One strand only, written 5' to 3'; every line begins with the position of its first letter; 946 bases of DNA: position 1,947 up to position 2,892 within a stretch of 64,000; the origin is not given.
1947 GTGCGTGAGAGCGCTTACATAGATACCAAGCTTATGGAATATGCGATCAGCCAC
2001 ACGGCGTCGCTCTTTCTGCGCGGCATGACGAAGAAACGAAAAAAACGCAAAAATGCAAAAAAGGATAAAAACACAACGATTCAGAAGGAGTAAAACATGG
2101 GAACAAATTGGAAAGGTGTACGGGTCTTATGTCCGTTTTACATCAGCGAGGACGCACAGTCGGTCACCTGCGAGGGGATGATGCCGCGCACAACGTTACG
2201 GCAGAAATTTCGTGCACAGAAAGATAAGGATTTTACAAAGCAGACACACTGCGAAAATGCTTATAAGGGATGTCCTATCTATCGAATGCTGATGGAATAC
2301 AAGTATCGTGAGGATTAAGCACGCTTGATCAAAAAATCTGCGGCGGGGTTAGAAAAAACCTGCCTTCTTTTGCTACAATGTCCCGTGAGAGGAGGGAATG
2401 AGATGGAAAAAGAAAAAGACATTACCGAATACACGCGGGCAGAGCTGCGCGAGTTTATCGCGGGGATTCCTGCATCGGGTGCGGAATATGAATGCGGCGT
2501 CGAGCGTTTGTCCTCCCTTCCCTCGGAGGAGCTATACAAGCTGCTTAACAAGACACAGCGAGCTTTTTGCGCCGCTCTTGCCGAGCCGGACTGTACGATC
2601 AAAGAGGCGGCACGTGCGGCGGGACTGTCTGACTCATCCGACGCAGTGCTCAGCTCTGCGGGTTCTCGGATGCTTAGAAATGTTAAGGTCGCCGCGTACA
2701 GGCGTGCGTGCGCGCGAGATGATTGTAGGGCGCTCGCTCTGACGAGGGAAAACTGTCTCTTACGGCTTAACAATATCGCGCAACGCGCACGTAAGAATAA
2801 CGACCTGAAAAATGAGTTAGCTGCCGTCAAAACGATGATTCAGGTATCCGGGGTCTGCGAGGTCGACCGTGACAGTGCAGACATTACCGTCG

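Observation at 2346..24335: A phage-specific promoter-like motif, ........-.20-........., heads each of the four rightward blocks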

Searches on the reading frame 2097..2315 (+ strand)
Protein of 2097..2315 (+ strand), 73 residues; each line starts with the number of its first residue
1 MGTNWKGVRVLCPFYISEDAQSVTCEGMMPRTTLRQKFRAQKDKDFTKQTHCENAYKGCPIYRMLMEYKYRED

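Call 34: find_homologous_proteins(query=window:2097-2315:+, max_evalue=0.001)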
Query seq(73 aa) (73 aa): 2 proteins with E <= 0.001 among 2 candidates.
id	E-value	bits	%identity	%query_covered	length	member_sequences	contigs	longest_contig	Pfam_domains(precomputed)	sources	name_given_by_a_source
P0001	4.3e-37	143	87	97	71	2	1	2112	-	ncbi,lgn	-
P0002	4.4e-30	120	70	100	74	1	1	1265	-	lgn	-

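Call 39: search_protein_representatives(alignment_id=A1)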
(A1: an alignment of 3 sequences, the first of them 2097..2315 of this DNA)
Query: 3 sequences, 73 profile positions. Proteins with E-value up to 0.001 (for the whole library): 1057; up to 1e-10: 47; up to 1e-30: 1. The best 150 are listed.
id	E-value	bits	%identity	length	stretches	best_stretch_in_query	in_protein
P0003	3.5e-33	129.6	-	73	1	1-72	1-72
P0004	5.7e-22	93.7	-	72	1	1-71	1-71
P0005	5.9e-19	84.0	-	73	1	1-71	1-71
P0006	2.5e-15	72.4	-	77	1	5-72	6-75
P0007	3.2e-15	72.0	-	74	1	5-72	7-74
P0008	1.5e-14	69.8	-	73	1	1-72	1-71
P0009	1.6e-14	69.8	-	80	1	1-73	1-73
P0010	1.1e-13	67.1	-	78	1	2-72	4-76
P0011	3.5e-13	65.5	-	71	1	1-69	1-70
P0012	3.8e-13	65.4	-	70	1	1-70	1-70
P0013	8.4e-13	64.3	-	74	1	1-70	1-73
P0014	9.1e-13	64.2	-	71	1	1-70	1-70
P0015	2.1e-12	63.0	-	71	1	1-69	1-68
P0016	2.1e-12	63.0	-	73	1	1-67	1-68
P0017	2.2e-12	62.9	-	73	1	4-71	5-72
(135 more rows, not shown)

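Call 41: search_protein_families(library=phrogs, alignment_id=A2, max_evalue=0.01)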
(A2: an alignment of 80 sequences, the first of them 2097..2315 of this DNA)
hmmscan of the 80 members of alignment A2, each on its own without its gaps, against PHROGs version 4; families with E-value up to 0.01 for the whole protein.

A. member 1, window:2097-2315:+ (73 aa): 0 families

B. families by the number of members that match (of 80 scanned): 0 families

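Call 42: search_solved_structures(query=A2, max_evalue=1)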
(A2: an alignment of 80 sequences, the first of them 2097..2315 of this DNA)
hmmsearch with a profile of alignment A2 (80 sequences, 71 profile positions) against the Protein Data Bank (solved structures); distinct sequences matched with E-value up to 1: 3.
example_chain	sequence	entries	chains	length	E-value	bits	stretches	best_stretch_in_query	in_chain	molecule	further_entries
4rs1_B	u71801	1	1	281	0.17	15.5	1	5-26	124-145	Granulocyte-macrophage colony-stimulating factor receptor subunit alpha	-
4nkq_B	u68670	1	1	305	0.32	14.6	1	5-26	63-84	Granulocyte-macrophage colony-stimulating factor receptor subunit alpha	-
6xg8_A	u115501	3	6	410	0.53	13.9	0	5-23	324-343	Mutator family transposase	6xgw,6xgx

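Call 46: find_related_loci(query=A3, collection=viral_contigs, flank=7000)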
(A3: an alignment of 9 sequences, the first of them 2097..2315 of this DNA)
Query A3 (73 aa) in viral_contigs; peptide patterns used: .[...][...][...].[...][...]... (x = any residue, [..] = any of these).
12 stretches matched a pattern; 2 encode a relative of the query (tblastn E <= 1e-3); 2 distinct loci.
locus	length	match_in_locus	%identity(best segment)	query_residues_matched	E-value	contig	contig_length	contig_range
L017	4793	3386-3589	32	1-67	1e-11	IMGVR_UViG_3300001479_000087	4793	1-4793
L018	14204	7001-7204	32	1-67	1e-11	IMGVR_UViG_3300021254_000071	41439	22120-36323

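Call 48: predict_structure(alignment_id=A2)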
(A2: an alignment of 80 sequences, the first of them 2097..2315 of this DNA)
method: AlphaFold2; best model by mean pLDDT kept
length: 73 residues; sequences in the alignment: 80
mean_pLDDT: 88.6   pTM: 0.71
mean pLDDT of the five models: 88.6, 88.3, 86.7, 85.5, 84.8
residues with pLDDT >= 90: 57; 70-90: 7; 50-70: 7; < 50: 2
segments of 3 or more residues with pLDDT < 50: none
pLDDT, mean of each block of 10 residues (from residue 1): 65 93 94 95 94 94 92 68
secondary structure, 60 per line:
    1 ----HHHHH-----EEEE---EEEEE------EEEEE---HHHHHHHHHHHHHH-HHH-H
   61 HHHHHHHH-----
elements in order: H5-9 E15-18 E22-26 E33-37 H41-54 H60-68

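Call 55: fold_search(model_id=the predicted structure, library=pdb)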
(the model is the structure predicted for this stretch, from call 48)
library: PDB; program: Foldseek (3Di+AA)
matches with E <= 10: 49; with E <= 0.001: 0
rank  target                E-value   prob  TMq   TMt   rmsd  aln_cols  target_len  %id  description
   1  8j61                  1.3e+00  0.08  0.22  0.07   8.8        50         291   12  The crystal structure of TrkA kinase in complex with 4^6-methyl-N-(3-(4-methyl-1H-imidazol-1-yl)-5-(trifluoromethyl)phen (released 2023-09-20)
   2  5nd3_MODEL_1_C        4.5e+00  0.03  0.24  0.07  10.7        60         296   12  Microtubule-bound MKLP2 motor domain in the with no nucleotide (released 2017-10-04)
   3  6wwj_K                5.5e+00  0.06  0.28  0.07   7.1        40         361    8  KIF14[391-755] - ADP in complex with a microtubule (released 2021-05-05)
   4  6wwg_K                5.5e+00  0.05  0.28  0.07   7.3        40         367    8  KIF14[391-772] dimer two-heads-bound state - ADP-AlFx in complex with a microtubule (released 2021-05-05)
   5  5nd3_MODEL_3_C        5.5e+00  0.03  0.24  0.07  10.7        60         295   12  Microtubule-bound MKLP2 motor domain in the with no nucleotide (released 2017-10-04)
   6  8eug_K                5.5e+00  0.01  0.21  0.18   8.2        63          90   17  Ytm1 associated nascent 60S ribosome State 3 (released 2022-11-30)
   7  3qij_A                5.9e+00  0.06  0.29  0.10   7.6        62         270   13  Primitive-monoclinic crystal structure of the FERM domain of protein 4.1R (released 2011-02-09)
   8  7vpg_B                6.3e+00  0.02  0.18  0.24  13.4        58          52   12  Crystal structure of the C-terminal tail of SARS-CoV-1 Orf6 complex with human nucleoporin pair Rae1-Nup98 (released 2022-01-19)
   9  6wwk_K                6.7e+00  0.06  0.27  0.06   2.8        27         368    7  KIF14[391-755] dimer two-heads-bound state - ADP-AlFx in complex with a microtubule (released 2021-05-05)
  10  3l7x                  6.7e+00  0.03  0.26  0.15   8.0        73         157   11  The Crystal Structure of SMU.412c from Streptococcus mutans UA159 (released 2010-12-08)
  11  9e4w_O                6.7e+00  0.02  0.30  0.28   6.9        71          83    8  Structure of Bacillus phage SPO1 anti-CBASS 4 (Acb4) in complex with 3'3'-cGAMP (released 2025-01-29)
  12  8fm6_B                7.1e+00  0.07  0.28  0.22   2.9        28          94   18  Dri1 hemoprotein variant H21A with a zinc-mirror heme site (released 2024-04-24)
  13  7r03_B                7.1e+00  0.05  0.31  0.02   4.9        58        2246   10  Neurofibromin occluded conformation (released 2022-03-30)
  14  1rzy                  7.1e+00  0.04  0.24  0.16   5.1        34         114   20  Crystal structure of rabbit Hint complexed with N-ethylsulfamoyladenosine (released 2004-03-09)
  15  6wwq_K                7.1e+00  0.04  0.28  0.07   7.2        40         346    8  KIF14[391-743] - ADP in complex with a microtubule (released 2021-05-05)
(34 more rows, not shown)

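Call 70: fold_search(model_id=the predicted structure, library=viral)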
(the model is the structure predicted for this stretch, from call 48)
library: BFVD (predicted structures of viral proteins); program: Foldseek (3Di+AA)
matches with E <= 10: 217; with E <= 0.001: 2
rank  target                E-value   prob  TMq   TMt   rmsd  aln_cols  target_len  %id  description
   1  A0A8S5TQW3            4.2e-05  1.00  0.85  0.88   1.4        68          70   25  Uncharacterized protein [Myoviridae sp. ctY1522]
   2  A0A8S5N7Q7            1.2e-04  1.00  0.88  0.69   2.1        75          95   24  Uncharacterized protein [Myoviridae sp. ctiBE32]
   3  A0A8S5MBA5            8.6e-03  1.00  0.73  0.42   2.9        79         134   25  Uncharacterized protein [Siphoviridae sp. ctKvA22]
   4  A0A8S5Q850            4.3e-02  0.99  0.67  0.28   3.4        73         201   30  Uncharacterized protein [Podoviridae sp. ctZ5d16]
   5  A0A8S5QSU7            5.2e-02  1.00  0.71  0.74   3.0        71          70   17  Uncharacterized protein [Podoviridae sp. ctKS020]
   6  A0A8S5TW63            5.6e-02  0.89  0.42  0.26   6.6        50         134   20  Transcription factor S-II (TFIIS) [Myoviridae sp. ctpvf97]
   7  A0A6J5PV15            4.7e-01  0.66  0.50  0.48   8.2        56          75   14  Uncharacterized protein [uncultured Caudovirales phage]
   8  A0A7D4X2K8            8.5e-01  0.12  0.33  0.18   8.1        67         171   13  (no name in the UniProt tables at hand)
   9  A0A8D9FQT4            1.4e+00  0.10  0.31  0.17   6.9        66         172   14  Uncharacterized protein [uncultured marine phage]
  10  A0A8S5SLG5            1.6e+00  0.13  0.33  0.34   8.3        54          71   17  Uncharacterized protein [Podoviridae sp. ctHMt20]
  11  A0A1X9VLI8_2          1.7e+00  0.18  0.37  0.03   8.0        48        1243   17  Genome polyprotein [megrivirus D1]
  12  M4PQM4                1.7e+00  0.13  0.39  0.28   9.3        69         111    9  Uncharacterized protein [Sulfitobacter phage phiCB2047-B]
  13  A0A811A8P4            1.7e+00  0.04  0.23  0.09  12.1        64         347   16  (no name in the UniProt tables at hand)
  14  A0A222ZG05            1.8e+00  0.15  0.30  0.22   3.7        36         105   22  (no name in the UniProt tables at hand)
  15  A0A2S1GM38            2.0e+00  0.07  0.29  0.36   8.5        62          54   10  Uncharacterized protein [Erwinia phage Cronus]
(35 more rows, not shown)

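Call 85: find_related_loci(query=A5, collection=metagenome_contigs, flank=8000)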
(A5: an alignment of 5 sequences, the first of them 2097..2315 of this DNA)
Query A5 (73 aa) in metagenome_contigs; peptide patterns used: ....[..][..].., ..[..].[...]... (x = any residue, [..] = any of these).
79 stretches matched a pattern, but none encodes a relative of the query by tblastn (E <= 1e-3).

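Call 86: find_homologous_proteins(query=A2, max_evalue=0.00001)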
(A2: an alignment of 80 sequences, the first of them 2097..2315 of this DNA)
Query A2 (80 sequences) (73 aa, profile of the alignment): 37 proteins with E <= 0.00001 among 80 candidates.
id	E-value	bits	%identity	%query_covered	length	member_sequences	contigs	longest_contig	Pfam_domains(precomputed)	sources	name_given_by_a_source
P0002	4.3e-23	99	70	100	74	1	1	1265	-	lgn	-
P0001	1.1e-22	98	87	97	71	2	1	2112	-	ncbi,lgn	-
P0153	2.0e-20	91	38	100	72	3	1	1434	-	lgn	-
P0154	5.6e-20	89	32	89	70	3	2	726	-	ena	-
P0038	5.6e-20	89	32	89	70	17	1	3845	-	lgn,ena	-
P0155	9.0e-20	89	37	89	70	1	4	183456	-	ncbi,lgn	-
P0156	9.1e-20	89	38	100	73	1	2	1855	-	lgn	-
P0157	1.0e-19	88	38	100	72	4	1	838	-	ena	-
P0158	2.0e-19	87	37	100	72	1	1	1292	-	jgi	jgi:hypothetical protein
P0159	2.8e-19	87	31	89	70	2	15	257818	-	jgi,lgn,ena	-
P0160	3.7e-19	87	38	99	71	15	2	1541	-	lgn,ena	-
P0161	3.9e-19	87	38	100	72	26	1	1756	-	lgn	-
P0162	6.0e-19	86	39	92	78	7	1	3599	-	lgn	-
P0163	6.6e-19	86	33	95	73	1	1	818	-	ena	-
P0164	7.6e-19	86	34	85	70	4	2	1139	-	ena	-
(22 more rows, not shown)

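Call 87: find_encoding_contigs(protein=P0159, flank=10000, max_places=3)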
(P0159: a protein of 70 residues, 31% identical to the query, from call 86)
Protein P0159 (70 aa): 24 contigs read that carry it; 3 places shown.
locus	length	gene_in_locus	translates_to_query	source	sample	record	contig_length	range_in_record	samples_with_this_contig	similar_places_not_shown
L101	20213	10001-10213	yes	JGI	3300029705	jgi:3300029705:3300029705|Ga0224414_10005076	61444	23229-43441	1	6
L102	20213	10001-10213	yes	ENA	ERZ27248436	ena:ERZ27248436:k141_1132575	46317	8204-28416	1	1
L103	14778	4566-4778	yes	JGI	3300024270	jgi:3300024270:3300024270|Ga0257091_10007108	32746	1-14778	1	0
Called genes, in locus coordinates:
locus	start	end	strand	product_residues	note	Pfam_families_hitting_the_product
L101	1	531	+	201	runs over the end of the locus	PF04404:ERF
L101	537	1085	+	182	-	-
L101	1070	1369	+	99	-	-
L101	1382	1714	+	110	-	PF02452:PemK_toxin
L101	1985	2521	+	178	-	PF01507:PAPS_reduct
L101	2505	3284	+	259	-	PF01507:PAPS_reduct (weak)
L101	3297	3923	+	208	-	PF18912:DZR_2 (faint)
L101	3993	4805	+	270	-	PF00145:DNA_methylase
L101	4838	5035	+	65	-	-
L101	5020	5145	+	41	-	-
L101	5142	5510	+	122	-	-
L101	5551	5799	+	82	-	PF00145:DNA_methylase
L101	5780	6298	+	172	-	PF13392:HNH_3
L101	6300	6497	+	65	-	-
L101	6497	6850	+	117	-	-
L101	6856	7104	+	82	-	-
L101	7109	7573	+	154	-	-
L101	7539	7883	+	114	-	PF14354:Lar_restr_allev (weak)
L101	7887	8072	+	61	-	-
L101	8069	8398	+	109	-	-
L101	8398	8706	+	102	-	-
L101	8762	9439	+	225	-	-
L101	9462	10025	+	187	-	PF11417:G39P_N (weak)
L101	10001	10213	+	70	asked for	-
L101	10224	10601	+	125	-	PF06356:DUF1064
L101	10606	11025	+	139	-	PF00692:dUTPase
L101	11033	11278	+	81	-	-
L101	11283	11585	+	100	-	-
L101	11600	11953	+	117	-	-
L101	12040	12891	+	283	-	PF06056:Terminase_5 (weak), PF13384:HTH_23 (weak), PF13518:HTH_28 (weak), PF03592:Terminase_2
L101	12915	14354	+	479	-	PF03237:Terminase_6N, PF04466:Terminase_3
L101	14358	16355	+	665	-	PF16510:P22_portal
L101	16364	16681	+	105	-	PF04327:Peptidase_Prp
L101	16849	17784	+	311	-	-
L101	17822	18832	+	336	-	PF13252:Phage_capsid_3, PF25209:Phage_capsid_4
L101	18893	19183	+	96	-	-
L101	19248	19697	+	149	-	-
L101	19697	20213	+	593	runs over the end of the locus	-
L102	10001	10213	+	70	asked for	-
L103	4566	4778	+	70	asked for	-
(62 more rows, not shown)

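Call 88: find_encoding_contigs(protein=P0155, flank=10000, max_places=2)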
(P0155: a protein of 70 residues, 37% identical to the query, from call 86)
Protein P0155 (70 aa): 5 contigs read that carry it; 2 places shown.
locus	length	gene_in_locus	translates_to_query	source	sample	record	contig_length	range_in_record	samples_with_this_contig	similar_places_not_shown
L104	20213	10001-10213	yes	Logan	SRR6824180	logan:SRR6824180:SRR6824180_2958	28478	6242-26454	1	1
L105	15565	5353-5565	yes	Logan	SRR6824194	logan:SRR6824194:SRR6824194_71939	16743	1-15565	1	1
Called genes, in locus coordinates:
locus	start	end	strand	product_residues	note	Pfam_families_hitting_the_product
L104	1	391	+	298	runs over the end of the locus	PF07083:DUF1351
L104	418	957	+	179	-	-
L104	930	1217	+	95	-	-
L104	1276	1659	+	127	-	-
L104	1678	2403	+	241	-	-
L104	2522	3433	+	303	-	PF14297:Lin1244_N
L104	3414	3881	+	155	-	-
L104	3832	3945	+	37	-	-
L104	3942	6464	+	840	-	PF01555:N6_N4_Mtase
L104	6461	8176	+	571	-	PF00145:DNA_methylase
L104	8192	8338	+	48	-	-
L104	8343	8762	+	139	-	-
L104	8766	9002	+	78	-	-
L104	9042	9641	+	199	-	-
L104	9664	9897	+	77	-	-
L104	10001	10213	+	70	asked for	-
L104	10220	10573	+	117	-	PF06356:DUF1064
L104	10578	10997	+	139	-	PF22769:DCD (weak), PF00692:dUTPase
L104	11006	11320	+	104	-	-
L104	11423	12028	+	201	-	-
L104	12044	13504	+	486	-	PF03237:Terminase_6N, PF04466:Terminase_3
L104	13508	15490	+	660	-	PF16510:P22_portal, PF23899:SU10_portal (weak)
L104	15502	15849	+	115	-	PF04327:Peptidase_Prp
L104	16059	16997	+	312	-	-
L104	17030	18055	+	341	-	PF25209:Phage_capsid_4 (weak), PF13252:Phage_capsid_3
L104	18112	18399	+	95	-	-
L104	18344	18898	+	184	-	-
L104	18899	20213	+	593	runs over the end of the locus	-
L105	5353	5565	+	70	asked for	-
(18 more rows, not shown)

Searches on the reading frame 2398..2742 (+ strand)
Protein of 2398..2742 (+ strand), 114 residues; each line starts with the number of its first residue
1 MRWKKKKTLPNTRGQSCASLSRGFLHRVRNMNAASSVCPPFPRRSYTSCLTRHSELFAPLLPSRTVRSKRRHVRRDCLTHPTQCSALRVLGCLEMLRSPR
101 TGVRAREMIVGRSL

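Call 7: search_protein_families(library=phrogs, proteins=[window:2398-2742:+], max_evalue=0.001)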
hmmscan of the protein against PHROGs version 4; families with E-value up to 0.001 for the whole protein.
window:2398-2742:+ (114 aa): 0 families

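Call 8: search_protein_families(library=pfam, proteins=[window:2398-2742:+], max_evalue=0.001)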
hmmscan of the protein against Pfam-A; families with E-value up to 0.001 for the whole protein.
window:2398-2742:+ (114 aa): 0 families
